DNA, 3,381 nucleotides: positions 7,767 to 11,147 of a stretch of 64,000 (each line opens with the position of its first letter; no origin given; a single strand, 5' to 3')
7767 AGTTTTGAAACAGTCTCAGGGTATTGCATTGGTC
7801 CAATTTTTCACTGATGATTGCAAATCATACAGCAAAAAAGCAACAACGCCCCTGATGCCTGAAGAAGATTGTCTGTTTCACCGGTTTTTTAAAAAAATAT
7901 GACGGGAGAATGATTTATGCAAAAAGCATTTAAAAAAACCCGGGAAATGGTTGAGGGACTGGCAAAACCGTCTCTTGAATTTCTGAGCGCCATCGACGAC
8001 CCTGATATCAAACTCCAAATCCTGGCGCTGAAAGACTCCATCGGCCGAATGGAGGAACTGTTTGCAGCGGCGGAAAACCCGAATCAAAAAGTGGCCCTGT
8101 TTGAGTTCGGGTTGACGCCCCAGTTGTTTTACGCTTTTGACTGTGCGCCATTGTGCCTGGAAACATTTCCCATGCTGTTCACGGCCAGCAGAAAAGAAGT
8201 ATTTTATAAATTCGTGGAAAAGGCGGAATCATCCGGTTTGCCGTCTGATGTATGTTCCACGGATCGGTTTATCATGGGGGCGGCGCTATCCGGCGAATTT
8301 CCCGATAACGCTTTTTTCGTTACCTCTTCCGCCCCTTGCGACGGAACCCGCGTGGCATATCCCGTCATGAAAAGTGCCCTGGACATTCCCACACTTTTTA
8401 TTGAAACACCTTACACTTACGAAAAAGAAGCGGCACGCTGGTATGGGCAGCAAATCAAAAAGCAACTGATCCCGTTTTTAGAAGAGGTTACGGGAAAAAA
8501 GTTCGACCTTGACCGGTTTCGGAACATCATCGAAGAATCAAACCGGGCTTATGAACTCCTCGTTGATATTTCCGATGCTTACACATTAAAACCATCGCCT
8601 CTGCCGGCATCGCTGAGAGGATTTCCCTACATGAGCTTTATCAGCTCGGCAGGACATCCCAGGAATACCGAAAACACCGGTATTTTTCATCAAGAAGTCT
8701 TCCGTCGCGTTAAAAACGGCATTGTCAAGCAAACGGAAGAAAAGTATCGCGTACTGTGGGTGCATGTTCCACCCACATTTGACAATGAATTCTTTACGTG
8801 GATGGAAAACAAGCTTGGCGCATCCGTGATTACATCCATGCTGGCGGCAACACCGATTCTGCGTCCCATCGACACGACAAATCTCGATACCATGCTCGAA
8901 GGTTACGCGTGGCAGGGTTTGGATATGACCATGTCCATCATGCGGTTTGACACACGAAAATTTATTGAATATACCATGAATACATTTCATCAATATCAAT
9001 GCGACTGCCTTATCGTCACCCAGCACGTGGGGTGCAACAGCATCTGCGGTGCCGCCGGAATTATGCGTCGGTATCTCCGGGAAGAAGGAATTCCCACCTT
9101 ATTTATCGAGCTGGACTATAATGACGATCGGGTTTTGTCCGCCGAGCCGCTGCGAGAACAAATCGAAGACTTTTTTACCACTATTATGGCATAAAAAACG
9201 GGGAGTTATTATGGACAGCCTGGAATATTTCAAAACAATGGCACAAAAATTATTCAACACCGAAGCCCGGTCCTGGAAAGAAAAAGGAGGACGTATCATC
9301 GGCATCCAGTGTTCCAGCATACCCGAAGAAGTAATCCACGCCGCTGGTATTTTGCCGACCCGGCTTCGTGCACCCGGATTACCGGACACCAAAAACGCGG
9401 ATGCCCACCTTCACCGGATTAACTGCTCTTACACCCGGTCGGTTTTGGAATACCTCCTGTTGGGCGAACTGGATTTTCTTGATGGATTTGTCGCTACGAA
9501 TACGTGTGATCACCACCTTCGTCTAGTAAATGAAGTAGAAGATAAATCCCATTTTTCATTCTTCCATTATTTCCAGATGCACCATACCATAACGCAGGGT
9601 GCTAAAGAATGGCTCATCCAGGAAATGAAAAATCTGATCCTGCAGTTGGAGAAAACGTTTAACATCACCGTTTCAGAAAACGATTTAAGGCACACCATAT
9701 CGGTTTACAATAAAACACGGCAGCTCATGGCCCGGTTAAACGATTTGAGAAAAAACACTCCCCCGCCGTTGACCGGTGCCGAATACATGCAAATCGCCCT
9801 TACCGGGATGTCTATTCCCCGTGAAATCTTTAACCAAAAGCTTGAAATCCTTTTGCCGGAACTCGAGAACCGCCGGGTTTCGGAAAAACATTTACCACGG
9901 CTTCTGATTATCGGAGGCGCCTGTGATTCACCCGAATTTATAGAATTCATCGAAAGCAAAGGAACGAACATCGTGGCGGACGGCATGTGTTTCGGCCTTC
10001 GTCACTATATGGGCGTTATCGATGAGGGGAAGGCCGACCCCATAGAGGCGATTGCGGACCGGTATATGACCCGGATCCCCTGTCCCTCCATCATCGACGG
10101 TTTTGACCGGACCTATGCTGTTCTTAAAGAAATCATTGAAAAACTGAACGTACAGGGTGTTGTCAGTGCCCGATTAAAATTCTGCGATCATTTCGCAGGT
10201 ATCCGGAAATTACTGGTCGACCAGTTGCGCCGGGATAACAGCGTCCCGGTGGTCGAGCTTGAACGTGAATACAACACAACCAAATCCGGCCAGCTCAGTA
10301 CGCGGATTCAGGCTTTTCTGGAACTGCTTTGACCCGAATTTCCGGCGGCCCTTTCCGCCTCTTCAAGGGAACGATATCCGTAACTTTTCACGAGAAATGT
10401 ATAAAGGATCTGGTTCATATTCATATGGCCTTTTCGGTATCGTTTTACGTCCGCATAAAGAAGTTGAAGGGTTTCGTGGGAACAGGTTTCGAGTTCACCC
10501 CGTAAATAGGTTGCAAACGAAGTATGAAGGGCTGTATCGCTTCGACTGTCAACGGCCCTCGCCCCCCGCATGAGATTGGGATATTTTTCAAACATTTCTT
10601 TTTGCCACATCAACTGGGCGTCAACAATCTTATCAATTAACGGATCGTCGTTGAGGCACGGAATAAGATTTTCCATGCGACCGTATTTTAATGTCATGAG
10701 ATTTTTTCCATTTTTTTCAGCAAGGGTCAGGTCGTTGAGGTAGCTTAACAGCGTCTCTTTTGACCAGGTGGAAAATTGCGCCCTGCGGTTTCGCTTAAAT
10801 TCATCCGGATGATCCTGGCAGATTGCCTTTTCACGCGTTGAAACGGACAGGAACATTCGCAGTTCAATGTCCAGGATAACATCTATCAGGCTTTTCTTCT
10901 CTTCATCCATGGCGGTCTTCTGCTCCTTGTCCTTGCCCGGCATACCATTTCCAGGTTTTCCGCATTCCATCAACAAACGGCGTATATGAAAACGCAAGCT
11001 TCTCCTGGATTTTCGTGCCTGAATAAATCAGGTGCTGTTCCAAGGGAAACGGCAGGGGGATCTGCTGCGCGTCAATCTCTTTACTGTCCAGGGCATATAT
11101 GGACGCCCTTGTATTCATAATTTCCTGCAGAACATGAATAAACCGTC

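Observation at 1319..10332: One heterodimeric ATPase pair next to two paralogous HgdAB/BcrBC-type catalytic modules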

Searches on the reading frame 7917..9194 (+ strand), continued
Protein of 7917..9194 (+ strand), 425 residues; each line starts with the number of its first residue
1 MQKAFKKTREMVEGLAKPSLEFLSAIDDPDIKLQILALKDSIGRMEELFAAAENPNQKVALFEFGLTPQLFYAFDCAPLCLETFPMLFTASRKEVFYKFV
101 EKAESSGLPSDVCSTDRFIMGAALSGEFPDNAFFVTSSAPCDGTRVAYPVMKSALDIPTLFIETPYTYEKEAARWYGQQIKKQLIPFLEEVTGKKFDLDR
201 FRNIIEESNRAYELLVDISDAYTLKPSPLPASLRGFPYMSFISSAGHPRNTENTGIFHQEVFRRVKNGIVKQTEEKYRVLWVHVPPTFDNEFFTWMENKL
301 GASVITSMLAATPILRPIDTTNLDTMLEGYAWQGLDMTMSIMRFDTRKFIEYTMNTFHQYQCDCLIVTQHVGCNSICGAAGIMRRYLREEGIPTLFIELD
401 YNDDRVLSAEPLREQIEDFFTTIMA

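Call 38: find_encoding_contigs(protein=P0205, flank=10000, max_places=1)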
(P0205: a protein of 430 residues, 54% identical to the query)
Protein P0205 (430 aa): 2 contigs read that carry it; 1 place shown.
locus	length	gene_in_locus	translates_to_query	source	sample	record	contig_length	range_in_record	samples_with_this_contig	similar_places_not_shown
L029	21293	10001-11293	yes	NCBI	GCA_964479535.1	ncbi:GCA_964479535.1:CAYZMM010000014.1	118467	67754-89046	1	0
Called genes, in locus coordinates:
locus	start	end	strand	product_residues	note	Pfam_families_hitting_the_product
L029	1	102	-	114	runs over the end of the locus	-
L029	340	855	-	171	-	-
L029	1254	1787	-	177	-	-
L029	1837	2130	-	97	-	-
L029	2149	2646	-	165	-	PF13490:zf-HC2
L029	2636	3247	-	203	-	PF04542:Sigma70_r2, PF08281:Sigma70_r4_2, PF04545:Sigma70_r4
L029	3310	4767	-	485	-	-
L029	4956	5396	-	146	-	-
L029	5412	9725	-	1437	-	PF28373:PilY1_homolog_dom, PF05567:T4P_PilY1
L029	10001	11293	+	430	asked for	PF06050:HGD-D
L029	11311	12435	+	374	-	PF06050:HGD-D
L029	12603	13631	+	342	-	PF11617:Cu-binding_MopE (weak)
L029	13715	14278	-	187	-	PF12917:YfbR-like (weak), PF13023:HD_3, PF01966:HD (weak)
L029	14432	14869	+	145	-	PF00462:Glutaredoxin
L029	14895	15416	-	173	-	PF00156:Pribosyltran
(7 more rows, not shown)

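Call 39: find_encoding_contigs(protein=P0158, flank=10000, max_places=1)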
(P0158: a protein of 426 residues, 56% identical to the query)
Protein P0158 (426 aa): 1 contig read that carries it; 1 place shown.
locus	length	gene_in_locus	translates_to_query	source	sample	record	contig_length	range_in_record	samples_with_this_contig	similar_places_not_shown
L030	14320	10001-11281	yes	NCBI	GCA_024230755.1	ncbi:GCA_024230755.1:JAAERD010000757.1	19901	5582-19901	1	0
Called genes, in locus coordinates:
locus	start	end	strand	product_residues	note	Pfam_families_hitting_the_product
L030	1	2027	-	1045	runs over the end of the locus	PF00873:ACR_tran, PF03176:MMPL (faint)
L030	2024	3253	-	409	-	PF25917:BSH_RND (weak), PF25876:HH_MFP_RND (weak), PF25954:Beta-barrel_RND_2, PF25990:Beta-barrel_YknX (weak), PF25989:YknX_C (weak)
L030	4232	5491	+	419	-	PF02771:Acyl-CoA_dh_N, PF02770:Acyl-CoA_dh_M, PF00441:Acyl-CoA_dh_1, PF08028:Acyl-CoA_dh_2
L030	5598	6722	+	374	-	PF06050:HGD-D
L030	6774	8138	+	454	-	PF06050:HGD-D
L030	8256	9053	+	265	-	PF01869:BcrAD_BadFG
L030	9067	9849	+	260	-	PF01869:BcrAD_BadFG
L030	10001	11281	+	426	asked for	PF06050:HGD-D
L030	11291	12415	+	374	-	PF06050:HGD-D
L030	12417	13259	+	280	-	PF03598:CdhC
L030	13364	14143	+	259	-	PF00142:Fer4_NifH (faint), PF01656:CbiA, PF02374:ArsA_ATPase (weak), PF13614:AAA_31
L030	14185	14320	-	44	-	?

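Call 46: search_protein_families(library=pfam, proteins=[L030:12417-13259:+, L030:13364-14143:+], max_evalue=0.001)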
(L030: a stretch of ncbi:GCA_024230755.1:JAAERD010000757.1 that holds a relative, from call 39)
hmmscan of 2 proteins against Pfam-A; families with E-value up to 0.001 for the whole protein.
L030:12417-13259:+ (280 aa): 1 family
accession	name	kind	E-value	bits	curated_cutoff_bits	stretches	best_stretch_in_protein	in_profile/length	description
PF03598.20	CdhC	-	1.8e-14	54.3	24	1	50-188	13-153/155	CO dehydrogenase/acetyl-CoA synthase complex beta subunit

L030:13364-14143:+ (259 aa): 6 families
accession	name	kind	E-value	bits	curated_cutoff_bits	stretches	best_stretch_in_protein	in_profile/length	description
PF01656.29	CbiA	-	9.1e-16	58.4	25.4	1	9-234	2-124/125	CobQ/CobB/MinD/ParA nucleotide binding domain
PF13614.12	AAA_31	-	3.5e-12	47.1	27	1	12-180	8-165/177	AAA domain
PF00142.24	Fer4_NifH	-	9e-10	38.9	25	1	155-247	141-236/271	4Fe-4S iron sulfur cluster binding proteins, NifH/frxC family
PF02374.21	ArsA_ATPase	-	1.9e-05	24.5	24.3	1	7-67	2-61/305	Anion-transporting ATPase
PF06564.18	CBP_BcsQ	-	0.00028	20.9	21.3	0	14-162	10-145/234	Cellulose biosynthesis protein BcsQ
PF10609.15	ParA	-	0.00036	20.5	27.1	0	8-63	6-61/246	NUBPL iron-transfer P-loop NTPase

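Call 49: search_protein_families(library=ncbifam, proteins=[L030:12417-13259:+, L030:13364-14143:+], max_evalue=0.0001)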
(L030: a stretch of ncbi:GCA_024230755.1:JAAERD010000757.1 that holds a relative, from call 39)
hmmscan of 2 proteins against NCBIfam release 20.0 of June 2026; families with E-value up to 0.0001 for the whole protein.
L030:12417-13259:+ (280 aa): 4 families
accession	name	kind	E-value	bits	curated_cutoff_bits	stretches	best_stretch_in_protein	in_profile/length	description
NF003379.0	PRK04456.1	domain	2.8e-14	52.7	372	1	51-215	18-184/464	acetyl-CoA decarbonylase/synthase complex subunit beta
NF040764.1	CODH_ACS_al_bet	equivalog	3.1e-14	52.2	800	1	50-199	309-459/705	acetyl-CoA decarbonylase/synthase complex subunit alpha/beta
NF007078.0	PRK09529.1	subfamily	9.6e-14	50.4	809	1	51-212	315-478/710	bifunctional acetyl-CoA decarbonylase/synthase complex subunit alpha/beta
TIGR00316.1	cdhC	equivalog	7.2e-13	48.1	355.95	1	51-221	18-188/460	CO dehydrogenase/CO-methylating acetyl-CoA synthase complex subunit beta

L030:13364-14143:+ (259 aa): 7 families
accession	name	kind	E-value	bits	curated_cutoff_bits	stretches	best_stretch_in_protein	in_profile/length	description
TIGR01969.1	minD_arch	subfamily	7.8e-22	77.6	201.75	2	121-253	97-228/251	cell division ATPase MinD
TIGR01968.1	minD_bact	equivalog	4.9e-13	49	212.9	1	9-255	5-236/261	septum site-determining protein MinD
NF041546.1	ParA_partition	equivalog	2.5e-10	40.3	180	0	122-202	66-147/203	ParA family partition ATPase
TIGR01287.1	nifH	equivalog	3.8e-06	26.4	394.35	0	158-249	144-238/275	nitrogenase iron protein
TIGR02016.1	BchX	equivalog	1e-05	25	331.2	1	7-229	1-223/296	chlorophyllide a reductase iron protein subunit X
NF047398.1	AAA_KGGVGR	domain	2.6e-05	24.6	90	0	12-167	9-176/190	KGGVGR-motif variant AAA ATPase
TIGR01281.1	DPOR_bchL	equivalog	3.1e-05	23.5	345.15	0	8-249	2-233/268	ferredoxin:protochlorophyllide reductase (ATP-dependent) iron-sulfur ATP-binding protein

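Call 54: find_related_loci(query=A2, collection=metagenome_contigs, flank=10000)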
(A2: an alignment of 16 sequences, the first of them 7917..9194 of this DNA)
Query A2 (425 aa) in metagenome_contigs; peptide patterns used: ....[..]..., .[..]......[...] (x = any residue, [..] = any of these).
130 stretches matched a pattern; 42 encode a relative of the query (tblastn E <= 1e-3); 42 distinct loci.
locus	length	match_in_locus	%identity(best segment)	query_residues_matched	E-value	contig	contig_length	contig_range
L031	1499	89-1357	64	1-423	0e+0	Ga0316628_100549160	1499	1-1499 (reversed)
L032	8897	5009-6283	63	1-424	0e+0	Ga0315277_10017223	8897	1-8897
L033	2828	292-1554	63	1-420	0e+0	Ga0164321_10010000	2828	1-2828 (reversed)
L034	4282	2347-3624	61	1-425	0e+0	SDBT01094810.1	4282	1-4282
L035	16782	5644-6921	60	1-425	3e-174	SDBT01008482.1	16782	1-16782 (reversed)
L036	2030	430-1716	56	1-424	0e+0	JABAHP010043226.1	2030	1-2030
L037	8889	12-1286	56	5-424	1e-166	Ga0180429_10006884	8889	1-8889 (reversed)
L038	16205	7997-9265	66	1-423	0e+0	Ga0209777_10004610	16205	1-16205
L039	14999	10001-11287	56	1-424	1e-167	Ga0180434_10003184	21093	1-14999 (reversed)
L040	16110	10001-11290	53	1-425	7e-161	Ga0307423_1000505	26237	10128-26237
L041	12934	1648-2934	53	1-424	3e-160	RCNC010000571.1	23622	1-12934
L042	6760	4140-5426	53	1-424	2e-159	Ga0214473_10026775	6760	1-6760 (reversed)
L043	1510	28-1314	52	1-424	5e-173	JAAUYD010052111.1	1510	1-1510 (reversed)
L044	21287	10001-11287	54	1-424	6e-158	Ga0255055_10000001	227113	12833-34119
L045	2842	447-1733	53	1-424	2e-166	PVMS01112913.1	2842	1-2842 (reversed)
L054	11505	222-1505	51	1-425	4e-146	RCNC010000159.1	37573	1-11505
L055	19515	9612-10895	50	1-425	3e-144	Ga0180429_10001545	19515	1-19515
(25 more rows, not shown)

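Call 67: predict_structure(alignment_id=A2)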
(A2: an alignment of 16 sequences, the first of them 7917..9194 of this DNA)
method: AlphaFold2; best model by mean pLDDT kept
length: 425 residues; sequences in the alignment: 16
mean_pLDDT: 89.7   pTM: 0.90
mean pLDDT of the five models: 89.7, 89.2, 87.9, 87.5, 87.3
residues with pLDDT >= 90: 294; 70-90: 105; 50-70: 25; < 50: 1
segments of 3 or more residues with pLDDT < 50: none
pLDDT, mean of each block of 10 residues (from residue 1): 86 94 93 93 96 95 93 97 90 93 90 89 93 85 74 85 81 93 98 98 98 94 91 90 94 96 90 84 89 93 89 79 97 84 81 92 89 60 90 92 91 96 78
secondary structure, 60 per line:
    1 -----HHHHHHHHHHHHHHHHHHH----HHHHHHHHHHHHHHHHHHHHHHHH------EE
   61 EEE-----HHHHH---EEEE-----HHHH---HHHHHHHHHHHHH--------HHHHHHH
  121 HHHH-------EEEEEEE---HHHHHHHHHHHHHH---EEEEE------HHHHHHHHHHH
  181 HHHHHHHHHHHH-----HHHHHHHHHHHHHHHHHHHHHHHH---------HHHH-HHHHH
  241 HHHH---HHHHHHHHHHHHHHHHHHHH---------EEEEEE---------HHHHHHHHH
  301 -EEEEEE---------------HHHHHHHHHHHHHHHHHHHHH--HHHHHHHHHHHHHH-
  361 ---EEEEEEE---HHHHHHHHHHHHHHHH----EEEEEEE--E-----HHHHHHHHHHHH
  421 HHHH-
elements in order: H6-24 H29-52 E59-63 H69-73 E77-80 H86-89 H93-105 H114-124 E132-138 H142-155 E159-163 H170-192 H198-221 H231-234 H236-244 H248-267 E277-282 H292-300 E302-307 H323-343 H346-359 E364-370 H374-389 E394-400 H409-424

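Call 70: fold_search(model_id=the predicted structure, library=pdb)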
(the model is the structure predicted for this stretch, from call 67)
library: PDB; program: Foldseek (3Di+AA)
matches with E <= 10: 672; with E <= 0.001: 20
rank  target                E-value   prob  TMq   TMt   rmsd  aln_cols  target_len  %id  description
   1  9g87_A                2.1e-16  1.00  0.77  0.75   3.8       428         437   20  3-methylbenzoyl-CoA reductase from Thauera chlorobenzoica (subunits MbdON ) (released 2026-02-04)
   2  3o3o_A                3.4e-16  1.00  0.78  0.82   3.7       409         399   20  (R)-2-hydroxyisocaproyl-CoA dehydratase in complex with (R)-2-hydroxyisocaproate (released 2011-03-16)
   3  9gai_A                7.0e-16  1.00  0.76  0.74   3.6       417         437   20  3-methylbenzoyl-CoA reductase from Thauera chlorobenzoica (MbdONPQ) (released 2026-02-18)
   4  9gai_E                8.4e-16  1.00  0.76  0.75   3.5       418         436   20  3-methylbenzoyl-CoA reductase from Thauera chlorobenzoica (MbdONPQ) (released 2026-02-18)
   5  3o3m_C                9.2e-16  1.00  0.79  0.84   3.0       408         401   21  (R)-2-Hydroxyisocaproyl-CoA Dehydratase (released 2011-03-16)
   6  8s02_C                1.0e-15  1.00  0.79  0.78   3.3       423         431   19  BzdNO-benzoyl-CoA complex (released 2025-03-05)
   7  8s02_A                1.4e-15  1.00  0.79  0.77   3.3       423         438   19  BzdNO-benzoyl-CoA complex (released 2025-03-05)
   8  3o3m_A                1.5e-15  1.00  0.80  0.85   3.1       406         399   21  (R)-2-Hydroxyisocaproyl-CoA Dehydratase (released 2011-03-16)
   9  8s2r_C                1.8e-15  1.00  0.80  0.79   3.3       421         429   19  BzdNO in partially coenzyme A - free state (released 2025-03-05)
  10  7yzm_A                3.1e-13  1.00  0.73  0.74   4.6       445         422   18  MgADPNP-bound DCCP:DCCP-R complex (released 2022-12-28)
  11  7yyl_A                6.0e-13  1.00  0.74  0.75   4.6       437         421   19  nucleotide-free DCCP:DCCP-R complex (released 2022-12-28)
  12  7yyl_D                7.2e-13  1.00  0.72  0.73   4.7       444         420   19  nucleotide-free DCCP:DCCP-R complex (released 2022-12-28)
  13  6eno                  7.5e-13  1.00  0.71  0.71   4.3       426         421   19  Double cubane cluster oxidoreductase (released 2018-03-14)
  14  9gai_B                2.2e-12  1.00  0.70  0.76   4.2       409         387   16  3-methylbenzoyl-CoA reductase from Thauera chlorobenzoica (MbdONPQ) (released 2026-02-18)
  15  7yyl_B                2.8e-12  1.00  0.75  0.76   4.4       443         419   18  nucleotide-free DCCP:DCCP-R complex (released 2022-12-28)
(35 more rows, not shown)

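Call 72: search_protein_families(library=pfam, proteins=[L055:12203-16594:-], max_evalue=0.001)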
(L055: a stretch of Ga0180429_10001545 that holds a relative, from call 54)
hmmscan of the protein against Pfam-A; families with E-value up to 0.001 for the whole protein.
L055:12203-16594:- (1463 aa): 3 families
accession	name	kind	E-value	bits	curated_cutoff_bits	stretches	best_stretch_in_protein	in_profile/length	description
PF01869.26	BcrAD_BadFG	-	4e-47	161.5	31.5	2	338-588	1-267/271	BadF/BadG/BcrA/BcrD ATPase family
PF09989.15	DUF2229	-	4.4e-45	154.4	29.4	1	691-901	1-218/218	CoA enzyme activase uncharacterised domain (DUF2229)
PF02782.22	FGGY_C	-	0.00024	21.4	27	0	210-280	120-192/198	FGGY family of carbohydrate kinases, C-terminal domain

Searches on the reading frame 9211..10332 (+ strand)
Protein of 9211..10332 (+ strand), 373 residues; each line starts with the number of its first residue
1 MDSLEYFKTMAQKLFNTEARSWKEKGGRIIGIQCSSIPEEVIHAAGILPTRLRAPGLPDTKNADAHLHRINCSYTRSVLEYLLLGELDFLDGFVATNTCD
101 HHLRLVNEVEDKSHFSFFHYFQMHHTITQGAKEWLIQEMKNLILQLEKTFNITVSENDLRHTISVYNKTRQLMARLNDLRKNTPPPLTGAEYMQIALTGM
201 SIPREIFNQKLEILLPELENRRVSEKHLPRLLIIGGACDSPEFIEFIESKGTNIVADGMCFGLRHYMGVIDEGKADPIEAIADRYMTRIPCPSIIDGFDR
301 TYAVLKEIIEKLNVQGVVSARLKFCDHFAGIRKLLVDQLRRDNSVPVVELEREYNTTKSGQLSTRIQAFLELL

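Call 3: search_protein_families(library=pfam, proteins=[window:9211-10332:+], max_evalue=0.01)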
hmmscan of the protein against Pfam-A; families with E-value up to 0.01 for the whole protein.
window:9211-10332:+ (373 aa): 1 family
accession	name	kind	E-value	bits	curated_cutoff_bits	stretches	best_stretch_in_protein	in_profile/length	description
PF06050.19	HGD-D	-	5.5e-82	276.5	28.4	1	34-373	1-342/342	2-hydroxyglutaryl-CoA dehydratase, D-component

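Call 4: search_protein_families(library=ncbifam, proteins=[window:9211-10332:+], max_evalue=0.01)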
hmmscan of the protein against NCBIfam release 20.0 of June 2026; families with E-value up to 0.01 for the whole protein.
window:9211-10332:+ (373 aa): 4 families
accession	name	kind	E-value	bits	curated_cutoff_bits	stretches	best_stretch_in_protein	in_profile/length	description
NF040772.1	double_cubane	equivalog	3.4e-59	200.8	350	1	9-373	3-372/372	double-cubane-cluster-containing anaerobic reductase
TIGR03190.1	benz_CoA_bzdN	equivalog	5.4e-42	143.9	453.8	1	5-373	5-371/377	benzoyl-CoA reductase, bzd-type, subunit N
NF052456.1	HyiscapDhHadC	equivalog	2.1e-34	119.1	700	1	22-373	22-372/372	(R)-2-hydroxyisocaproyl-CoA dehydratase subunit beta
TIGR02263.1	benz_CoA_red_C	equivalog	8.8e-29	100.6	421.15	1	12-362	13-366/380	benzoyl-CoA reductase subunit C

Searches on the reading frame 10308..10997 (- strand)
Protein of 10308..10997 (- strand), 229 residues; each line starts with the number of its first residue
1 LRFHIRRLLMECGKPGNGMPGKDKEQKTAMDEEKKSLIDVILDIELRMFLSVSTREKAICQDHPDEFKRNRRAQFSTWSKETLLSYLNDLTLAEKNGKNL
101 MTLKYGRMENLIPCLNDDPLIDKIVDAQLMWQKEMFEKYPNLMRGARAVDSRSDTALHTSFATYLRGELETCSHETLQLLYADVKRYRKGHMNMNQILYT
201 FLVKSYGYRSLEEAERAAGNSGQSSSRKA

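Call 30: search_protein_families(library=pfam, proteins=[window:10308-10997:-], max_evalue=0.001)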
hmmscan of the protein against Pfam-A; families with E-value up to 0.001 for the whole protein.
window:10308-10997:- (229 aa): 1 family
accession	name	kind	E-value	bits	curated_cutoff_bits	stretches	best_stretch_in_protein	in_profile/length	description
PF13526.11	DUF4125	-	7.5e-58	195.9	25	1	36-215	2-196/197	Protein of unknown function (DUF4125)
